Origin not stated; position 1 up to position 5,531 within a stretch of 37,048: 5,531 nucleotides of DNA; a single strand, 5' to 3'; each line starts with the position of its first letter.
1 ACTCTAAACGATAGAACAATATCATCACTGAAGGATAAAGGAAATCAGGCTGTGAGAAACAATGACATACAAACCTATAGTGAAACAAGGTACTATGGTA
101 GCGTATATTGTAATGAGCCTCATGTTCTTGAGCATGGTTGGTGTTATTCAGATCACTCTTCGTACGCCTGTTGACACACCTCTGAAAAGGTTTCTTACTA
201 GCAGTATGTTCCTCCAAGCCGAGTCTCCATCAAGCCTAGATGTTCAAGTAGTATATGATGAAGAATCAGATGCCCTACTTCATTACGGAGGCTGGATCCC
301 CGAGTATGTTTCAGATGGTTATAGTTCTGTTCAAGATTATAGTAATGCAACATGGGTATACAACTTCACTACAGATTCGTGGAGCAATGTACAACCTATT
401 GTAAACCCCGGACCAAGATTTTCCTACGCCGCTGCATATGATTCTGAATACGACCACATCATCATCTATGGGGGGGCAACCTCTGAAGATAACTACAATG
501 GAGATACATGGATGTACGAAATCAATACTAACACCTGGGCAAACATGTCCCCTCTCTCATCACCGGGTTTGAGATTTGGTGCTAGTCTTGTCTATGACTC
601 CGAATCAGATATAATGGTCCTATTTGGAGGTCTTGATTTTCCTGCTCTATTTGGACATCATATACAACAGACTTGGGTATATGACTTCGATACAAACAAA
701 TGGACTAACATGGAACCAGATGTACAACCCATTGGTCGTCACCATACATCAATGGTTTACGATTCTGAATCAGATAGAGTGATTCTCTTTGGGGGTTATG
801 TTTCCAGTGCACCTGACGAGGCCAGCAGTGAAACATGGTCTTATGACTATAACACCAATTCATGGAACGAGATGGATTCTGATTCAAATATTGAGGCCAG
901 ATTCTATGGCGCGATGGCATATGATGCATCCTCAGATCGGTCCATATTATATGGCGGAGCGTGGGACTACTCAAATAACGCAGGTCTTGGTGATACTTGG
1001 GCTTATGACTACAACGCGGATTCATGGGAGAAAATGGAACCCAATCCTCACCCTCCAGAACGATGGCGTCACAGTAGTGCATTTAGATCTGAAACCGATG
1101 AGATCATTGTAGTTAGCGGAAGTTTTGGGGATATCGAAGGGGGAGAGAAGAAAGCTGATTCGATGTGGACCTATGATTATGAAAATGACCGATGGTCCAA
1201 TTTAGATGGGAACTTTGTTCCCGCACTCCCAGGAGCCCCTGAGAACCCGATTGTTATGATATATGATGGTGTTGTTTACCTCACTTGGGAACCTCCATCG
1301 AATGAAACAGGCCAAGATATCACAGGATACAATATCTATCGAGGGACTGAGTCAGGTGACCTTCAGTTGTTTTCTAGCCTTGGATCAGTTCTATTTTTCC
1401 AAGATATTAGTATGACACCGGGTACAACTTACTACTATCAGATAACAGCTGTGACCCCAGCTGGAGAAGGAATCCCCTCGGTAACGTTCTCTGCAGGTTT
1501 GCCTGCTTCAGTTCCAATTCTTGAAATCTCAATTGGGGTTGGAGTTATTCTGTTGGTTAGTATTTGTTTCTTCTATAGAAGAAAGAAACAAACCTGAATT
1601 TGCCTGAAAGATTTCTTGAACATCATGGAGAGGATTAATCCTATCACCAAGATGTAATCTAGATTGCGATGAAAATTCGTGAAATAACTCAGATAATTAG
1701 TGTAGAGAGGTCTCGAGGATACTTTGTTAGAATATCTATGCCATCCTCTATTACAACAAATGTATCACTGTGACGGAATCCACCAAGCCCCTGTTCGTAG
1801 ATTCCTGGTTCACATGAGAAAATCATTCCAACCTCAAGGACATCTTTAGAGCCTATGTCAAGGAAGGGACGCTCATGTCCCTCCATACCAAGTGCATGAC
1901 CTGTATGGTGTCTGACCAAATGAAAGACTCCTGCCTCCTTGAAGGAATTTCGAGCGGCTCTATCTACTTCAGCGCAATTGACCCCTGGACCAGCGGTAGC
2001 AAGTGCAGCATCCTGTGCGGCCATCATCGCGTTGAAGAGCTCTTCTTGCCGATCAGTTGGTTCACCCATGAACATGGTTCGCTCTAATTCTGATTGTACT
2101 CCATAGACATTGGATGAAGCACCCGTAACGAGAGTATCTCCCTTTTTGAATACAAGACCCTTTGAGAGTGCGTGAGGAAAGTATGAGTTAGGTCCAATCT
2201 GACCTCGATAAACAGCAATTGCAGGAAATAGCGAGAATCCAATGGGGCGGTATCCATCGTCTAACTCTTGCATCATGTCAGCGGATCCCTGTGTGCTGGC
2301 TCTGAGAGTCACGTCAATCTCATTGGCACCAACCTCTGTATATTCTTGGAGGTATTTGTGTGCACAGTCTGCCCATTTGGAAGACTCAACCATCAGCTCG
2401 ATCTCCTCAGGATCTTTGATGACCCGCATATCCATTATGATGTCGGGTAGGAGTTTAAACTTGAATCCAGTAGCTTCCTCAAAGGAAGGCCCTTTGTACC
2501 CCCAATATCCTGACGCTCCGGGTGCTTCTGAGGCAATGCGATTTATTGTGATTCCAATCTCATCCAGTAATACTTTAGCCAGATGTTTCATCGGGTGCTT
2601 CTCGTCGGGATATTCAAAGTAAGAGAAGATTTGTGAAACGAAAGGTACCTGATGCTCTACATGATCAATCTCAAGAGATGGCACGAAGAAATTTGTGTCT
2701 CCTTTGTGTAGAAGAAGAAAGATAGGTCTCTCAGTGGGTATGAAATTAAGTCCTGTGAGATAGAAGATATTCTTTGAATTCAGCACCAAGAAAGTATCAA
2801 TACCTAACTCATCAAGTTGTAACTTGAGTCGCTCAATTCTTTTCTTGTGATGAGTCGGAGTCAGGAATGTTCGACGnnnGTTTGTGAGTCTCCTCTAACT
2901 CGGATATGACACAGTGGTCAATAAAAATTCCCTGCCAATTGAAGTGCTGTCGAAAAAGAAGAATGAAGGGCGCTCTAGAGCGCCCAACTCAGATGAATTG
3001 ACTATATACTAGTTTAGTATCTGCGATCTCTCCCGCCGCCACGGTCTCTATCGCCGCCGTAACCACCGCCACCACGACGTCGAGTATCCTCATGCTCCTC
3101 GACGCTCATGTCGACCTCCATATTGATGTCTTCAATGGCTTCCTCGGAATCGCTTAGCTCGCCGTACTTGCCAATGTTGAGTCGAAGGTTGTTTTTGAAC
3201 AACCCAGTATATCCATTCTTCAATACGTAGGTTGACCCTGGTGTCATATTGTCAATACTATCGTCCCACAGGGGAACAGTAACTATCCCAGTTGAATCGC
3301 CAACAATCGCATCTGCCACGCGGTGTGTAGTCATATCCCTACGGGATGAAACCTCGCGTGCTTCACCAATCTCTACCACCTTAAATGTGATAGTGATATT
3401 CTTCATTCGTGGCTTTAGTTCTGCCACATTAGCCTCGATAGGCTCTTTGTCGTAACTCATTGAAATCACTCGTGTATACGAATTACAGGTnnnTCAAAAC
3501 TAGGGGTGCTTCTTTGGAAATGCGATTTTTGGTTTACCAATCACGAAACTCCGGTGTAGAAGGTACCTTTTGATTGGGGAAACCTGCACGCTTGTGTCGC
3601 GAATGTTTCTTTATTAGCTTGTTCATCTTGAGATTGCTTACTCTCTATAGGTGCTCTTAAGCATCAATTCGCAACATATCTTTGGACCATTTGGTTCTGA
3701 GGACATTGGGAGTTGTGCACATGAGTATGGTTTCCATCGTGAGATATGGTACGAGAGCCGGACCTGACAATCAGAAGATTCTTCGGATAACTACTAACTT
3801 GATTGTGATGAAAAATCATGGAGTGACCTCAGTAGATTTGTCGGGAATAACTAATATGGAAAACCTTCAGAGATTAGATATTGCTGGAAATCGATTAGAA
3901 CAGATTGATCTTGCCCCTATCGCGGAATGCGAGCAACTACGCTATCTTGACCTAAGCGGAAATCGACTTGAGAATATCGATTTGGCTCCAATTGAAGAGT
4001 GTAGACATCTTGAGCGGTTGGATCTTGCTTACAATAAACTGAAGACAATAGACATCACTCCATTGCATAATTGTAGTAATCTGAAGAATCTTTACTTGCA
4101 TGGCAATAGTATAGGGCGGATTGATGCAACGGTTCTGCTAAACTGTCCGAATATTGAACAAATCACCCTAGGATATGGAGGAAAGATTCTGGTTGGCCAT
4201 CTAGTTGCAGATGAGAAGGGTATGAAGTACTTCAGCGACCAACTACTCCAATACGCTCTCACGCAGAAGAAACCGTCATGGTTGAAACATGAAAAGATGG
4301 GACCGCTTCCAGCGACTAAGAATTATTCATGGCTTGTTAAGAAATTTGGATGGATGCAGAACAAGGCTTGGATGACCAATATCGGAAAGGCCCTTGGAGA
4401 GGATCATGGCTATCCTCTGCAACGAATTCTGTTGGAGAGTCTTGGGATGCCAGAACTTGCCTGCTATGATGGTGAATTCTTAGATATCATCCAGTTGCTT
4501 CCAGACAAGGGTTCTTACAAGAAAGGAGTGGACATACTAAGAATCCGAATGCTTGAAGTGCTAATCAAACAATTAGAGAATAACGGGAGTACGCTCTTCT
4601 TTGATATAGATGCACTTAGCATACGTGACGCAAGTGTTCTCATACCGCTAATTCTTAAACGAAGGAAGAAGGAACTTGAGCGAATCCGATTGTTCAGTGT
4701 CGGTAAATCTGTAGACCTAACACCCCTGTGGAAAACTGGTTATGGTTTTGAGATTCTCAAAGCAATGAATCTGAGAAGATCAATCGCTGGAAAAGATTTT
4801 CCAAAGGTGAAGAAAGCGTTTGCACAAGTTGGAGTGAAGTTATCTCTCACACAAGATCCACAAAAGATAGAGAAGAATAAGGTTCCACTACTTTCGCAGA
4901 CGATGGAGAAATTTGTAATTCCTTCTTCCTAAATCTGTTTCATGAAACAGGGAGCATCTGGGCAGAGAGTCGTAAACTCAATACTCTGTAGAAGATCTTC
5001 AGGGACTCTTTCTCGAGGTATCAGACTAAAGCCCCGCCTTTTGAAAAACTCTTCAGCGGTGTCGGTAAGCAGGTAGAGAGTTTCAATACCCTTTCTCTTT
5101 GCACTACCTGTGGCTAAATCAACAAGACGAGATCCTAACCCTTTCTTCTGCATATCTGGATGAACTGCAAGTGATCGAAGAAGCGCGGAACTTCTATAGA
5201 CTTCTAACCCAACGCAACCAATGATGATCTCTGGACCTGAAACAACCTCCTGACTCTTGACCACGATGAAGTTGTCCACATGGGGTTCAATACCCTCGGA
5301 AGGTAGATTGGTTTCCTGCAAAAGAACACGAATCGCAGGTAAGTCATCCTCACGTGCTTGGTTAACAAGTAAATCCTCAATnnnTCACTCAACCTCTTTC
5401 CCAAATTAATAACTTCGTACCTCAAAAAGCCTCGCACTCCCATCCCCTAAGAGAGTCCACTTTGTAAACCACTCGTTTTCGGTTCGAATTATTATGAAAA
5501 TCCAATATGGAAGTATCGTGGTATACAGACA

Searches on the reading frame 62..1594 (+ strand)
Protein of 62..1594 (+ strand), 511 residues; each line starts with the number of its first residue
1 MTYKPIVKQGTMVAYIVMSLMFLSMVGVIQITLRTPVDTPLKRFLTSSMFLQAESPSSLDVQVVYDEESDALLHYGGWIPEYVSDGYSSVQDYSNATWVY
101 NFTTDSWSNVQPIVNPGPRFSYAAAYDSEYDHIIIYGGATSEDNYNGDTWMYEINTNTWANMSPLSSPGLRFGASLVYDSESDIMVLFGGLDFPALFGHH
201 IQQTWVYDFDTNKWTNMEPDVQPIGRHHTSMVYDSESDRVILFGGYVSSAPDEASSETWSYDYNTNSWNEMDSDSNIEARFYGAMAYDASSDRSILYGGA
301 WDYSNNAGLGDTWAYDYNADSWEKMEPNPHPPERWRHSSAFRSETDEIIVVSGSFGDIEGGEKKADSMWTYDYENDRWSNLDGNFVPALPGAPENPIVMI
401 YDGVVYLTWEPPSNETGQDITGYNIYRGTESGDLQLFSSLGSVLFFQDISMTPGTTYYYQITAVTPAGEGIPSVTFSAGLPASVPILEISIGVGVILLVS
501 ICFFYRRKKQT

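Call 32: search_protein_families(library=pfam, proteins=[window:62-1594:+], max_evalue=0.0001)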
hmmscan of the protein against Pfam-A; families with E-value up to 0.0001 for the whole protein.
window:62-1594:+ (511 aa): 9 families
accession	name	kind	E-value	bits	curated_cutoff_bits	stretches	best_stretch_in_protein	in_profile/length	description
PF24681.1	Kelch_KLHDC2_KLHL20_DRC7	-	9.9e-40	136.6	50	2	201-382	25-195/221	KLHDC2/KLHL20/DRC7 Kelch-repeats domain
PF24981.1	Beta-prop_ATRN-LZTR1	-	3.9e-37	128.5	50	2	82-276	2-200/289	Attractin/LZTR1 beta-propeller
PF13415.12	Kelch_3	-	1.4e-28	98.8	22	2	131-175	2-44/48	Galactose oxidase, central domain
PF13418.12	Kelch_4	-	8.2e-27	93.3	21.6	2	228-273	4-45/49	Galactose oxidase, central domain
PF13964.12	Kelch_6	-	2.7e-13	49.8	25.3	0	120-165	4-46/50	Kelch motif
PF01344.31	Kelch_1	-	2.8e-13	49.5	20.1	0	185-217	14-42/46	Kelch motif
PF07646.21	Kelch_2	-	1.5e-11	44.1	21.3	0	232-272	6-45/48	Kelch motif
PF00041.27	fn3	-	5.5e-06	26.9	25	1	404-474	15-79/84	Fibronectin type III domain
PF12768.13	Rax2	-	1.6e-05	24.9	28.8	0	205-384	2-165/254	Rax2 C-terminal beta propeller domain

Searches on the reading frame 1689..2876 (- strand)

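Call 32: search_protein_families(library=pfam, proteins=[window:1689-2876:-], max_evalue=0.0001)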
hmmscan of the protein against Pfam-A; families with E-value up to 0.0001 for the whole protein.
window:1689-2876:- (395 aa): 2 families
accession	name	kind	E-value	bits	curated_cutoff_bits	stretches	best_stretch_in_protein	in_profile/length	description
PF00557.29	Peptidase_M24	-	1.1e-35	123.7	23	1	161-376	2-207/208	Metallopeptidase family M24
PF01321.24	Creatinase_N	-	3.4e-11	44.2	22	1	13-117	1-94/128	Creatinase/Prolidase N-terminal domain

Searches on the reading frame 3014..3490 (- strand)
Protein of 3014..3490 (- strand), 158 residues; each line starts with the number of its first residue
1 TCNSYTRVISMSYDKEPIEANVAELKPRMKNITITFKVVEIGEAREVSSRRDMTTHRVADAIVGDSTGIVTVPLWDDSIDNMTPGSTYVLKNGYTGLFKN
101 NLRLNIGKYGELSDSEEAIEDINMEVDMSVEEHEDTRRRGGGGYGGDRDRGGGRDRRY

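Call 32: search_protein_families(library=pfam, proteins=[window:3014-3490:-], max_evalue=0.0001)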
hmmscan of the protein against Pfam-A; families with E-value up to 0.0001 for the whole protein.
window:3014-3490:- (158 aa): 1 family
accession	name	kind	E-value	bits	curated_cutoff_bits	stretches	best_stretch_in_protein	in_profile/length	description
PF21473.3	Ssb-like_OB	-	2.9e-16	59.9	24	1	25-112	1-95/97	Single-stranded DNA binding protein Ssb-like, OB fold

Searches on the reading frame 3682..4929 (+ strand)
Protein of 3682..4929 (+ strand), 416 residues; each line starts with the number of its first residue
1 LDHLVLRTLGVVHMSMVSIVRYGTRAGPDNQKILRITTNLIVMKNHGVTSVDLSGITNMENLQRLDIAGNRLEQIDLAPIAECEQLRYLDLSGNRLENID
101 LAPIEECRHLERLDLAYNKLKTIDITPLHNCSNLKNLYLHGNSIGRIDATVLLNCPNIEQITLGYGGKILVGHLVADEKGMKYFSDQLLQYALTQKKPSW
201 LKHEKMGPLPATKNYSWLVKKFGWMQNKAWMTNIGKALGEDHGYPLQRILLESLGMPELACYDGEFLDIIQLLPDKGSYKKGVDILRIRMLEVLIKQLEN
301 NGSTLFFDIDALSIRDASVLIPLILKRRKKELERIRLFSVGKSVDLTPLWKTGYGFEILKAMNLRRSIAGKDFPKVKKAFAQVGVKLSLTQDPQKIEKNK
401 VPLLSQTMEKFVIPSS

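Call 6: search_protein_families(library=pfam, proteins=[window:3682-4929:+], max_evalue=0.01)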
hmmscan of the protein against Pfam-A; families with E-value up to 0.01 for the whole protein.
window:3682-4929:+ (416 aa): 6 families
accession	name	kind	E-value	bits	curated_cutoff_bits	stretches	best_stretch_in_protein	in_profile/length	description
PF13855.12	LRR_8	-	5.6e-20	71.3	27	2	38-96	4-61/61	Leucine rich repeat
PF12799.13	LRR_4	-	3.8e-17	62.4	27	2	85-124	2-40/44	Leucine Rich repeats (2 copies)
PF00560.39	LRR_1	-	2.4e-10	38.9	20.6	0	85-104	1-20/23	Leucine Rich Repeat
PF13306.12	LRR_5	-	1.8e-06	28.3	27.7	1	61-163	12-108/127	BspA type Leucine rich repeat region (6 copies)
PF13516.12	LRR_6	-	6.2e-06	26.3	23.4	0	107-120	2-15/24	Leucine Rich repeat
PF23952.1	LRR_EndoS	-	1.7e-05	25.5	27.9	1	46-118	45-116/116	Endo-beta-N-acetylglucosaminidase EndoS LRR domain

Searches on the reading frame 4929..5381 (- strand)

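Call 6: search_protein_families(library=pfam, proteins=[window:4929-5381:-], max_evalue=0.01)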
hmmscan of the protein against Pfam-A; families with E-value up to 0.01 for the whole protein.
window:4929-5381:- (150 aa): 4 families
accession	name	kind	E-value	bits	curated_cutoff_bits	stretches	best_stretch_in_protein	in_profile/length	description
PF13508.13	Acetyltransf_7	-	1.2e-12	48.4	27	1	39-119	6-83/84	Acetyltransferase (GNAT) domain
PF00583.31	Acetyltransf_1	-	5.9e-11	43.1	20.7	1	46-118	43-116/116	Acetyltransferase (GNAT) family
PF13673.13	Acetyltransf_10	-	8.8e-07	29.4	23.6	1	52-125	41-114/128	Acetyltransferase (GNAT) domain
PF08445.16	FR47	-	7e-05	23.2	22.1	1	65-121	21-80/86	FR47-like protein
